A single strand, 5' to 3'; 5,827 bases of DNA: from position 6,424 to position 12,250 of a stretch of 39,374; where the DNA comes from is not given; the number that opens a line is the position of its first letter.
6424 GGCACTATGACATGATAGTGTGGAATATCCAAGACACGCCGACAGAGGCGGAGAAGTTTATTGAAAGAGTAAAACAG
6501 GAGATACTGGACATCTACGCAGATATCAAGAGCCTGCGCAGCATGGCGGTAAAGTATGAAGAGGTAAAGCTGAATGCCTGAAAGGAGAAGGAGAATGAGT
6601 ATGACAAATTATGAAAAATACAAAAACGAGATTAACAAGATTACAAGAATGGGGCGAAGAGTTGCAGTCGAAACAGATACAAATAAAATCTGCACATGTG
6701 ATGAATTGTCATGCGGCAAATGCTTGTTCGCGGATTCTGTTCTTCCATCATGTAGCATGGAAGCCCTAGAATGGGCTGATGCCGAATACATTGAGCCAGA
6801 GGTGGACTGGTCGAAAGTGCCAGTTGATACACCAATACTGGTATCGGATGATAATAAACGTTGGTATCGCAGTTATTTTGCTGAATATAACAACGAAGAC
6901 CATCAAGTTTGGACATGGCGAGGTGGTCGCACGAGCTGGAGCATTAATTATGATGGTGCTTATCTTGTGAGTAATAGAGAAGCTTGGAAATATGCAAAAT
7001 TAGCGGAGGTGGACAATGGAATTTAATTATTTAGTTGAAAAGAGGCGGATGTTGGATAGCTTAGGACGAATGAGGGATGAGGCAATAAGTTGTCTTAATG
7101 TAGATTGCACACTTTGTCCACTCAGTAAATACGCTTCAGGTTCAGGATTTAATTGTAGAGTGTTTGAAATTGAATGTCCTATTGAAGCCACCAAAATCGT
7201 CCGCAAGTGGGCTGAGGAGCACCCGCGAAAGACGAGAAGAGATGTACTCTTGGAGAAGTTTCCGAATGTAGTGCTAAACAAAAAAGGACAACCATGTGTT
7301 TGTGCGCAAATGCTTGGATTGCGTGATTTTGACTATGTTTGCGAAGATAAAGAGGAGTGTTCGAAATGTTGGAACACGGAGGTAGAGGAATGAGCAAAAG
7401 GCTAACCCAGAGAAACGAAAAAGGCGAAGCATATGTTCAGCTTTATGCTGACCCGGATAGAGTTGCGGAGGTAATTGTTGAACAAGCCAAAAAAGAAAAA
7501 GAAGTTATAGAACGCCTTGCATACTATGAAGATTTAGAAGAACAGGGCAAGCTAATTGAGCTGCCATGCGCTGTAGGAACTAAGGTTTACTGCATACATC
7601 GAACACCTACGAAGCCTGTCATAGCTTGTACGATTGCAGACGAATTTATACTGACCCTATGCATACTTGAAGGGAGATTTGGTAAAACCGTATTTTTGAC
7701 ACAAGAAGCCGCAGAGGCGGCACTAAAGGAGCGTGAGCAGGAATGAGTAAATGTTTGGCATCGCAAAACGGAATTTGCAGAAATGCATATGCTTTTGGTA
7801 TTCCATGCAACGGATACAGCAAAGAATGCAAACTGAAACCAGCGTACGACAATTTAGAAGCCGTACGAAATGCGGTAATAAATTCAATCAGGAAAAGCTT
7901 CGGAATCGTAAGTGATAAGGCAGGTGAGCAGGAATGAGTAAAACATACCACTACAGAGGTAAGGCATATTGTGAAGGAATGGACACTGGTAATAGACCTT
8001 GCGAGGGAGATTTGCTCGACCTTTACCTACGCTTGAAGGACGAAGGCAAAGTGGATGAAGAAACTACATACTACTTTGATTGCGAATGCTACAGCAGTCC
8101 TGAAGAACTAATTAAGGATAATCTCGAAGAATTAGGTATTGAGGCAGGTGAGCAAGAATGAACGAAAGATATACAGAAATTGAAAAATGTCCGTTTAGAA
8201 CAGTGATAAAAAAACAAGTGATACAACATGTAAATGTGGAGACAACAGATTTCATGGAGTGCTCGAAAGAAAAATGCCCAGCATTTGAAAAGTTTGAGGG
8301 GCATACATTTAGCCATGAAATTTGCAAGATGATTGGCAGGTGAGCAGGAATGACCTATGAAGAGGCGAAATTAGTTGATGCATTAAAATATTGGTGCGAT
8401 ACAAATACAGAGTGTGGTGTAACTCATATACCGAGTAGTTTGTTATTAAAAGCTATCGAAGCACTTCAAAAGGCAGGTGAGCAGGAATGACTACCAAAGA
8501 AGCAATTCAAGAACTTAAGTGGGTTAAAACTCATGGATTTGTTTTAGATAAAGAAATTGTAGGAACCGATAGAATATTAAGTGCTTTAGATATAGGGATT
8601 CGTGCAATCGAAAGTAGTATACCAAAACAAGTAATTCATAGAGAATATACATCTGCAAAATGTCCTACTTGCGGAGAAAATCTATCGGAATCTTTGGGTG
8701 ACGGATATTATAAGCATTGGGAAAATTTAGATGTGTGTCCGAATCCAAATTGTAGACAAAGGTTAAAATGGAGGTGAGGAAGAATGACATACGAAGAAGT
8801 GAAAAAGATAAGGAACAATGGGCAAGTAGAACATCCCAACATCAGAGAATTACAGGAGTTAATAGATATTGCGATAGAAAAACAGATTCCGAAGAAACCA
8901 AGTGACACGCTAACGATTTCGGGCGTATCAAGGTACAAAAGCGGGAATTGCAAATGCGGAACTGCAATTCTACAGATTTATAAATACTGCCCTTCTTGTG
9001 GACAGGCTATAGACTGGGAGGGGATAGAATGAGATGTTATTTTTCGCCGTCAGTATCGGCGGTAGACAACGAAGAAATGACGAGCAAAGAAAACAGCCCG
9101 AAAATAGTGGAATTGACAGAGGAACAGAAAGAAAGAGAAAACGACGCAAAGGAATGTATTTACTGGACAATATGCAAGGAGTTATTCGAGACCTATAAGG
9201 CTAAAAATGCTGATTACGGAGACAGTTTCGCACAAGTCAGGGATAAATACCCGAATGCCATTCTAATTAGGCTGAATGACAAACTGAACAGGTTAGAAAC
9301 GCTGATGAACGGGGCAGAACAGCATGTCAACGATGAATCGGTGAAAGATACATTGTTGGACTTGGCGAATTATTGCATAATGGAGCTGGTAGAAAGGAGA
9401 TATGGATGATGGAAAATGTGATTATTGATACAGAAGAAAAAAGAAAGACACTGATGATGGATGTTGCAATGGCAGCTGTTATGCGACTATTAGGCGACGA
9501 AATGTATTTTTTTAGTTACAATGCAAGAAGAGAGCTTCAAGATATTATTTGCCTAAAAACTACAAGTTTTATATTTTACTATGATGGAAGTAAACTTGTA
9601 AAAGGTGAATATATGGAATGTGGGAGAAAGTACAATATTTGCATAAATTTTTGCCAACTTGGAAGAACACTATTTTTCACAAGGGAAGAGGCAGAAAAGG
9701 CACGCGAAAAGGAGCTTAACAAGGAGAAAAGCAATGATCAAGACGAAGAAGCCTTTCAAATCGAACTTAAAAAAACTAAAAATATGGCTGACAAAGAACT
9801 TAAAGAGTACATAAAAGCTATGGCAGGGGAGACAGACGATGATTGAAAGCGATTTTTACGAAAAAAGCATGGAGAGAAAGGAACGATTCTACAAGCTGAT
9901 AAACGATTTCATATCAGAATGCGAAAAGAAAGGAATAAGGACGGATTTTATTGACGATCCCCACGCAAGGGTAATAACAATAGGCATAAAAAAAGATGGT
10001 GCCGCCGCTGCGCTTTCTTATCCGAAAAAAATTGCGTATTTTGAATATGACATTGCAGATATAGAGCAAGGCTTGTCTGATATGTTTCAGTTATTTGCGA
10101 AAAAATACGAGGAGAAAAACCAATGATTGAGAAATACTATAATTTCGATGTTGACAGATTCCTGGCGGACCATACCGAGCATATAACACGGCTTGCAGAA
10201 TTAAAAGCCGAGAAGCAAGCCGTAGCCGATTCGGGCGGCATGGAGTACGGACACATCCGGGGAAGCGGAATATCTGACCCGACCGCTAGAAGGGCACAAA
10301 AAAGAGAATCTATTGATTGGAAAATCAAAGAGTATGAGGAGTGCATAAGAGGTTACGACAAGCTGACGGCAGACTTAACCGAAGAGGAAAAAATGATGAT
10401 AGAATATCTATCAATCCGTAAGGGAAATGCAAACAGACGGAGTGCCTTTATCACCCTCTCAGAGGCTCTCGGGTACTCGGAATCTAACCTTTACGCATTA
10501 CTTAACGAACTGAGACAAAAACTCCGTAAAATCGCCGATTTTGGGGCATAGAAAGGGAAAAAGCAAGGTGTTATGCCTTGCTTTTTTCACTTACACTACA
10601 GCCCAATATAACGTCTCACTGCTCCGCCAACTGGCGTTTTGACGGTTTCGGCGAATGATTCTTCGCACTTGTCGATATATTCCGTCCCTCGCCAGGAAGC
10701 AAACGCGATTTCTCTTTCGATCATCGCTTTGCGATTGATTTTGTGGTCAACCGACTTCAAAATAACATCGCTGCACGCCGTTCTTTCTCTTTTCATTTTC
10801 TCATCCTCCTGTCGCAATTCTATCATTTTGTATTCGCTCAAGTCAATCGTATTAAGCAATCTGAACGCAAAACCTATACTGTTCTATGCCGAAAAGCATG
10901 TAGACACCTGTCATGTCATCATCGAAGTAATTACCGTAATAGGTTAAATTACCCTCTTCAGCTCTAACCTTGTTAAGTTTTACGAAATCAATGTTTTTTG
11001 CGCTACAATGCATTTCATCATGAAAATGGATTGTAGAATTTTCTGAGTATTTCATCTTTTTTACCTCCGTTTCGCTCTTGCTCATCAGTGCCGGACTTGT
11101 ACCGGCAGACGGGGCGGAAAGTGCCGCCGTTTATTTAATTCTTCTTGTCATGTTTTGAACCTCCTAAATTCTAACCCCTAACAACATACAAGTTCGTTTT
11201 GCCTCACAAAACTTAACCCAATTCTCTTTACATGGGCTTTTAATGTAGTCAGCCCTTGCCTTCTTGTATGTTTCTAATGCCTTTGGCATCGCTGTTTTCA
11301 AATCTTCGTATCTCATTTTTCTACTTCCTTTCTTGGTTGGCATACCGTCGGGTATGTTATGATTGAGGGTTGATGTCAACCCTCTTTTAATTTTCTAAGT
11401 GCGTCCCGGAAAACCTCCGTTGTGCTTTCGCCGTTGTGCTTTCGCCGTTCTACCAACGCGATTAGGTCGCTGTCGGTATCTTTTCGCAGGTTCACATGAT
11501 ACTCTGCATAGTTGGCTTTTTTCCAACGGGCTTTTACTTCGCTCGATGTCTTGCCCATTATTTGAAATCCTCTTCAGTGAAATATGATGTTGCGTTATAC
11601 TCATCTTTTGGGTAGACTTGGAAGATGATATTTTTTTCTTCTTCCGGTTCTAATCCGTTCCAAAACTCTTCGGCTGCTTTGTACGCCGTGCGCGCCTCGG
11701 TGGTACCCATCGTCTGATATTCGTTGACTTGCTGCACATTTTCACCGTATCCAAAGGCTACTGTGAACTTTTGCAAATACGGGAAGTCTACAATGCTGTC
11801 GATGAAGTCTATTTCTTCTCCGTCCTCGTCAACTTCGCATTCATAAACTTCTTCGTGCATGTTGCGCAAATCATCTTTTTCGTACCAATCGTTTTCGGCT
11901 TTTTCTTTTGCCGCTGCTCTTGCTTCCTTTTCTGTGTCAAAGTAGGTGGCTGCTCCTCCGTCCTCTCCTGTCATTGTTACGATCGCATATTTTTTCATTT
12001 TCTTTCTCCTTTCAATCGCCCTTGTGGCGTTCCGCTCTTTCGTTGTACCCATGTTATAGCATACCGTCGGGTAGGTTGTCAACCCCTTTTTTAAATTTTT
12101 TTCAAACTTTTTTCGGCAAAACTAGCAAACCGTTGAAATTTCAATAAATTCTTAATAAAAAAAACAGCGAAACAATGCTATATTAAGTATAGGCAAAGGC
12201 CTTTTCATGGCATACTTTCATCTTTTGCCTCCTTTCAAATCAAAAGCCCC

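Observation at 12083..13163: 1.08-kb ORF-free, GC-rich, helix-dense island around a tRNA: candidate large structured RNA (ROOL/GOLLD-type context) or elaborate packaging region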

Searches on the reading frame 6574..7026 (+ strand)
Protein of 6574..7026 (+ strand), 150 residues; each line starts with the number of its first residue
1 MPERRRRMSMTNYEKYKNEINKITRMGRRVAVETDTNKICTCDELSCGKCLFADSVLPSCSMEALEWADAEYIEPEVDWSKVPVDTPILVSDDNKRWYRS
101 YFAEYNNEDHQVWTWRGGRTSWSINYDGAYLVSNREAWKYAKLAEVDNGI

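Call 50: search_protein_families(library=phrogs, proteins=[window:6574-7026:+], max_evalue=0.001)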
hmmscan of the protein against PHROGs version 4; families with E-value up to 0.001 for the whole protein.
window:6574-7026:+ (150 aa): 2 families
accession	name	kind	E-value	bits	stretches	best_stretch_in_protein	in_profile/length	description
phrog_21026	-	unknown function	2.2e-13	51.4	1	77-128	81-133/147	-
phrog_22292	-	unknown function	1.2e-10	42.4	1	10-75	1-64/155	-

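Call 66: search_protein_families(library=ncbifam, proteins=[window:6574-7026:+], max_evalue=1)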
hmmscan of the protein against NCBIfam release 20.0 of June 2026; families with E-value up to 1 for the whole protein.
window:6574-7026:+ (150 aa): 0 families

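Call 67: search_protein_families(library=pfam, proteins=[window:6574-7026:+], max_evalue=1)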
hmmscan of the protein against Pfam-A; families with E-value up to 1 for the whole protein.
window:6574-7026:+ (150 aa): 0 families

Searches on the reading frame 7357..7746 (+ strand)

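Call 50: search_protein_families(library=phrogs, proteins=[window:7357-7746:+], max_evalue=0.001)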
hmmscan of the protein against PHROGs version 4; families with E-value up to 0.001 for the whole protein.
window:7357-7746:+ (129 aa): 1 family
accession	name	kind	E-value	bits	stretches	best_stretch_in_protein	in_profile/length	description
phrog_38832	-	unknown function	8.8e-06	26.6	0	107-125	164-182/186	-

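Call 66: search_protein_families(library=ncbifam, proteins=[window:7357-7746:+], max_evalue=1)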
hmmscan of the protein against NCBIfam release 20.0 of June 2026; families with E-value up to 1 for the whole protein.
window:7357-7746:+ (129 aa): 0 families

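Call 67: search_protein_families(library=pfam, proteins=[window:7357-7746:+], max_evalue=1)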
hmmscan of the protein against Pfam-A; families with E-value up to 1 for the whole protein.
window:7357-7746:+ (129 aa): 1 family
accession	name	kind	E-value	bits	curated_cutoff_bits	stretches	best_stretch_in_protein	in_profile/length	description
PF04023.20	FeoA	-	0.14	12.6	23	1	47-98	10-61/74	FeoA domain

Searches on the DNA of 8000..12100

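Call 58: search_rna_families(source=window, start=8000, end=12100, threshold=evalue, max_evalue=1, show_alignments=1)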
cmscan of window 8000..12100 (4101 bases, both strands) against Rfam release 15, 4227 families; matches with E-value up to 1: 1.
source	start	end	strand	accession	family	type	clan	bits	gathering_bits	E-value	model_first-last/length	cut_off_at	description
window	11064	11115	-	RF00008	Hammerhead_3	Gene; ribozyme;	CL00010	29.6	48.5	0.002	1-54/54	no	Hammerhead ribozyme (type III)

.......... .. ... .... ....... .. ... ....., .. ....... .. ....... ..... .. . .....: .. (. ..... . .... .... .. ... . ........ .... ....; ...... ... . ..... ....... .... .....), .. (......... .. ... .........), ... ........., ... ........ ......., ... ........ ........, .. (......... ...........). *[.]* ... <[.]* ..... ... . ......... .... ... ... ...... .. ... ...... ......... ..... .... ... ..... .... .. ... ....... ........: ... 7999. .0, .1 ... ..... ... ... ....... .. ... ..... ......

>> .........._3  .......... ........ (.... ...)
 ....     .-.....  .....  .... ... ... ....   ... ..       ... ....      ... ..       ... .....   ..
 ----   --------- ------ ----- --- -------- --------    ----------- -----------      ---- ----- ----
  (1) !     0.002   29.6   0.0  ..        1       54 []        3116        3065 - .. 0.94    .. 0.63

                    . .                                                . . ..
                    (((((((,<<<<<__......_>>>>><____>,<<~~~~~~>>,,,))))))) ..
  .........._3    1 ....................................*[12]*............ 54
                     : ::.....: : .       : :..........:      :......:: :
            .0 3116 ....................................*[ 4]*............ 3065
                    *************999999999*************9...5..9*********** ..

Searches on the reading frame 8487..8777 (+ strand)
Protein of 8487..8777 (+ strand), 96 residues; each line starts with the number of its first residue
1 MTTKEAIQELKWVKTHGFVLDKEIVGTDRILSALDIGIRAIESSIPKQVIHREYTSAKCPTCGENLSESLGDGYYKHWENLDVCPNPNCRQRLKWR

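Call 66: search_protein_families(library=ncbifam, proteins=[window:8487-8777:+], max_evalue=1)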
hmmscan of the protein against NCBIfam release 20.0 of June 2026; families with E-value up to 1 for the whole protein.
window:8487-8777:+ (96 aa): 0 families

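Call 67: search_protein_families(library=pfam, proteins=[window:8487-8777:+], max_evalue=1)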
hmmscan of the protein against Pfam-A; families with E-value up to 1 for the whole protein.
window:8487-8777:+ (96 aa): 5 families
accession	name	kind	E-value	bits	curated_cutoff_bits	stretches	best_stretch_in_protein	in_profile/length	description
PF24333.1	DUF7501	-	0.0066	17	27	1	56-85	10-38/58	Family of unknown function (DUF7501)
PF07282.18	Cas12f1-like_TNB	-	0.0089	16.6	26.3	1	43-77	15-40/60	Cas12f1-like, TNB domain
PF14353.12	CpXC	-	0.16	12.4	25.4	1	44-66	25-47/121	CpXC protein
PF13453.11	Zn_ribbon_TFIIB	-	0.45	10.4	22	0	58-73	1-16/41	Transcription factor zinc-finger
PF24460.1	DUF7575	-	0.56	10.1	28.5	1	57-70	4-17/28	Domain of unknown function (DUF7575)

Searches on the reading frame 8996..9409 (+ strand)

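Call 50: search_protein_families(library=phrogs, proteins=[window:8996-9409:+], max_evalue=0.001)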
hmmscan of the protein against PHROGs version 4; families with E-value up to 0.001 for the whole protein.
window:8996-9409:+ (137 aa): 1 family
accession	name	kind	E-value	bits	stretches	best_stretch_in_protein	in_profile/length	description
phrog_1485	-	unknown function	3.1e-26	93.3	1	46-133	12-99/238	-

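Call 66: search_protein_families(library=ncbifam, proteins=[window:8996-9409:+], max_evalue=1)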
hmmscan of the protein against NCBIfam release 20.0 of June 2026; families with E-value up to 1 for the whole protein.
window:8996-9409:+ (137 aa): 1 family
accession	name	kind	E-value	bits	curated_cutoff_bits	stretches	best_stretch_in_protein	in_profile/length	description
TIGR02568.1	LcrE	equivalog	0.0055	16.4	89.5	1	41-122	19-101/241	type III secretion system gatekeeper subunit SctW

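Call 67: search_protein_families(library=pfam, proteins=[window:8996-9409:+], max_evalue=1)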
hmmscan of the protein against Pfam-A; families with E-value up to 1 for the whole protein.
window:8996-9409:+ (137 aa): 2 families
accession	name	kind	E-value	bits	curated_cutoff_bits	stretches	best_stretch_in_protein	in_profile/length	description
PF07659.16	DUF1599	-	2.1e-10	41.2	25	1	70-132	1-59/61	Nucleotide modification associated domain 1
PF22949.1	HRI2_3H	-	0.005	17.1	27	1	46-89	20-62/80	Heme-regulated eIF-2-alpha kinase, helical domain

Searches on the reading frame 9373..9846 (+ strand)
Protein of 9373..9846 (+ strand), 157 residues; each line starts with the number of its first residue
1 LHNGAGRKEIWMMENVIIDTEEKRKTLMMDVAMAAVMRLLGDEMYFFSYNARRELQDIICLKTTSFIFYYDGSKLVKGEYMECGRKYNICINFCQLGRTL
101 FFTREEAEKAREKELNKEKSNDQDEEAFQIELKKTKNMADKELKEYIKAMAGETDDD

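Call 13: search_protein_families(library=phrogs, proteins=[window:9373-9846:+], max_evalue=0.001)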
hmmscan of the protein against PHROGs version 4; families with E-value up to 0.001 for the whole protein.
window:9373-9846:+ (157 aa): 0 families

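Call 14: search_protein_families(library=pfam, proteins=[window:9373-9846:+], max_evalue=0.01)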
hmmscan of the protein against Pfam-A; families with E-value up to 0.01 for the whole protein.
window:9373-9846:+ (157 aa): 0 families

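Call 66: search_protein_families(library=ncbifam, proteins=[window:9373-9846:+], max_evalue=1)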
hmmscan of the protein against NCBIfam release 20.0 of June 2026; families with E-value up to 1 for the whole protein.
window:9373-9846:+ (157 aa): 0 families

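Call 67: search_protein_families(library=pfam, proteins=[window:9373-9846:+], max_evalue=1)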
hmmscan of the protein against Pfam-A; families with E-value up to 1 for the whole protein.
window:9373-9846:+ (157 aa): 2 families
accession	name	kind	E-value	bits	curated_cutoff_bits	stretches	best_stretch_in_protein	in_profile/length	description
PF16486.11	ArgoN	-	0.12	13.2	30.9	1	98-148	63-124/142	N-terminal domain of argonaute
PF25817.1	ICE1_C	-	0.16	12.1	27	1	7-41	74-110/193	Little elongation complex subunit 1, C-terminal domain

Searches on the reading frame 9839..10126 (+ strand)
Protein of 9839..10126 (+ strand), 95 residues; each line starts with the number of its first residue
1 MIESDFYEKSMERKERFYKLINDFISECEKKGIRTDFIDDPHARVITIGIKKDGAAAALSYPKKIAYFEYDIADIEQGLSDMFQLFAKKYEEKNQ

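Call 51: search_protein_families(library=phrogs, proteins=[window:9839-10126:+], max_evalue=0.001)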
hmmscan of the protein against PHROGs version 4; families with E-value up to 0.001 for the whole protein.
window:9839-10126:+ (95 aa): 0 families

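Call 66: search_protein_families(library=ncbifam, proteins=[window:9839-10126:+], max_evalue=1)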
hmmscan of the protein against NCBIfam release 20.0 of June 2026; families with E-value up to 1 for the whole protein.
window:9839-10126:+ (95 aa): 0 families

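Call 67: search_protein_families(library=pfam, proteins=[window:9839-10126:+], max_evalue=1)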
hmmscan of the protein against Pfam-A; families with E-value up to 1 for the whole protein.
window:9839-10126:+ (95 aa): 1 family
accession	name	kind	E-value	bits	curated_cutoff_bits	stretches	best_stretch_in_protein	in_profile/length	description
PF00705.23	PCNA_N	-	0.038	14.2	20.3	1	1-54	1-56/127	Proliferating cell nuclear antigen, N-terminal domain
